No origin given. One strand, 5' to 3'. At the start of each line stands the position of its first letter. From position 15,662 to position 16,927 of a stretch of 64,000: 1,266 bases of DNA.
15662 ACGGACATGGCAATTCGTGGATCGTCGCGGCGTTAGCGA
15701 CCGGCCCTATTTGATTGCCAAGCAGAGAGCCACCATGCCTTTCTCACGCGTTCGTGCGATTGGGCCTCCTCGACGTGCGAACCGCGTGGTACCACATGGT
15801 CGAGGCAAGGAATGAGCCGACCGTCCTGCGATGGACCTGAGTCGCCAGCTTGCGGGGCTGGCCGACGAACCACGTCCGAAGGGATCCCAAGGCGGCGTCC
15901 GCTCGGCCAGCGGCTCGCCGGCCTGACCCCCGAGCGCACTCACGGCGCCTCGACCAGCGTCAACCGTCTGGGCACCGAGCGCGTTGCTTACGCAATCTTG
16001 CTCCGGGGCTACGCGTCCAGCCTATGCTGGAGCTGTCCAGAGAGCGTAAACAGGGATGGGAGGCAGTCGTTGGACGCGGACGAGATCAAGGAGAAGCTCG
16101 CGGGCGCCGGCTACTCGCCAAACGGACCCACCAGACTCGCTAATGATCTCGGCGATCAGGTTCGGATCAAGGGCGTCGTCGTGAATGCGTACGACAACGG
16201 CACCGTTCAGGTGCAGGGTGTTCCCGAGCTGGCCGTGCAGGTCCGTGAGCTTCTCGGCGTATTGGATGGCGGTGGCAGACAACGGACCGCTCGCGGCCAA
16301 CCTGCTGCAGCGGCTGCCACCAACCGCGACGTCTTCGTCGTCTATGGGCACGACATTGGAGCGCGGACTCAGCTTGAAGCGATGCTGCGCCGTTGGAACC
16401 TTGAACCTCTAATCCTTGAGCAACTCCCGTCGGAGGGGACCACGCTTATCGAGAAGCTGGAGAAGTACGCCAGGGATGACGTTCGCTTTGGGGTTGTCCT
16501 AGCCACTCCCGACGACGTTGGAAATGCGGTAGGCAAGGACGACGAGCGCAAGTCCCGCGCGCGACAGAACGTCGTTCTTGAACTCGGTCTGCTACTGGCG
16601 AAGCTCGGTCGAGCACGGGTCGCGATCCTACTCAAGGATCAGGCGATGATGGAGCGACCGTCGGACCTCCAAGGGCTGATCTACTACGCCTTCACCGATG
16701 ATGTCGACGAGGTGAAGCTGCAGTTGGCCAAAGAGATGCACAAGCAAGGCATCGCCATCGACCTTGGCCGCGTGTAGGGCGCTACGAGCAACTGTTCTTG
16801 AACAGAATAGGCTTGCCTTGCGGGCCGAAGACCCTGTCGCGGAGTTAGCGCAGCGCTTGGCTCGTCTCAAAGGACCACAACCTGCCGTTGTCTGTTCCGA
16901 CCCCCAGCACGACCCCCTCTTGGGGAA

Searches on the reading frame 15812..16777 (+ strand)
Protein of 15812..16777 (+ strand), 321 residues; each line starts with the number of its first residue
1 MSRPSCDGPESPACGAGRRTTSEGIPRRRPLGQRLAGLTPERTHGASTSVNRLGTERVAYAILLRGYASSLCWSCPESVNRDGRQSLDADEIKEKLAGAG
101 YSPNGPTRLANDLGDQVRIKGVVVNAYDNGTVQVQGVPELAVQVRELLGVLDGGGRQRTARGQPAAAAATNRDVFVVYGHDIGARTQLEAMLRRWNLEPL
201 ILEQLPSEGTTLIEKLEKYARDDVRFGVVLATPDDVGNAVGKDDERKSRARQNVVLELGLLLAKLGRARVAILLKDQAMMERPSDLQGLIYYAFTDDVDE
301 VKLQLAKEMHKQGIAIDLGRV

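Call 3: search_protein_families(library=pfam, proteins=[window:15812-16777:+], max_evalue=0.1)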
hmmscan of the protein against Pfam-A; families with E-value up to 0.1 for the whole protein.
window:15812-16777:+ (321 aa): 2 families
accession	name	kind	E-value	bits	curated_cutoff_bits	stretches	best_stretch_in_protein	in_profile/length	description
PF10137.14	CAP12-PCTIR_TIR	-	3.5e-30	104.9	24.7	1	174-295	2-118/119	CAP12/Pycsar effector protein, TIR domain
PF09277.16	Erythro-docking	-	0.062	13.7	24.6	0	179-196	27-43/58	Erythronolide synthase, docking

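Call 4: search_protein_families(library=padloc, proteins=[window:15812-16777:+], max_evalue=0.1)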
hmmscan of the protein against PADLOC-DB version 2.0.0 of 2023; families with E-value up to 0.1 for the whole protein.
window:15812-16777:+ (321 aa): 9 families
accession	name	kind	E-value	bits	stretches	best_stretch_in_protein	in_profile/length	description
PDLC05006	PDC-S35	-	6.1e-86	285.5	1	88-320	2-230/231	-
PDLC05003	PDC-S35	-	2.8e-60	201.9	1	90-317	9-236/245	-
PDLC05004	PDC-S35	-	2.3e-52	176.2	1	156-318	103-261/265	-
PDLC05005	PDC-S35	-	1.5e-50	170.3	1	163-319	110-260/264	-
PDLC05007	PDC-S35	-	2.6e-50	169.7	1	163-319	125-275/278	-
PDLC00731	Effector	-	3.1e-14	50.7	1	211-305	196-287/306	TIR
PDLC00732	Effector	-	3.5e-12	43.9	1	210-297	191-276/301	TIR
PDLC00729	Effector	-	4.3e-11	40.8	1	224-301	57-128/310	TIR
PDLC02371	PycTIR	-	3.2e-09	34.6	1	167-306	147-272/288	-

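Call 5: search_protein_families(library=ncbifam, proteins=[window:15812-16777:+], max_evalue=0.1)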
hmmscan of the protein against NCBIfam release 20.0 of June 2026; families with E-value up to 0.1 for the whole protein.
window:15812-16777:+ (321 aa): 3 families
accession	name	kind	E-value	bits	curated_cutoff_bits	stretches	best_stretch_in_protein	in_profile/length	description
NF050171.1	CDNTAsCap12CFB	equivalog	5.8e-08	32.3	450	1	225-298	58-126/305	CBASS system CD-NTase-associated NAD(+) hydrolase Cap12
NF050172.1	CDNTAsCap12CFB2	equivalog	3.1e-07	29.9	450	1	225-303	56-131/312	CBASS system CD-NTase-associated NAD(+) hydrolase Cap12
NF033078.2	AAC_6p_Ia_fam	equivalog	0.031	14.1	265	1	193-236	74-120/181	AAC(6')-Ia family aminoglycoside 6'-N-acetyltransferase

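Call 6: search_protein_families(library=phrogs, proteins=[window:15812-16777:+], max_evalue=0.1)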
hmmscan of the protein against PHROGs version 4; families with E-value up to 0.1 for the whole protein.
window:15812-16777:+ (321 aa): 1 family
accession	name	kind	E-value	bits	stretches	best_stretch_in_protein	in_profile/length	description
phrog_16442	-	unknown function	2.7e-47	162.3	1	161-316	135-286/287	-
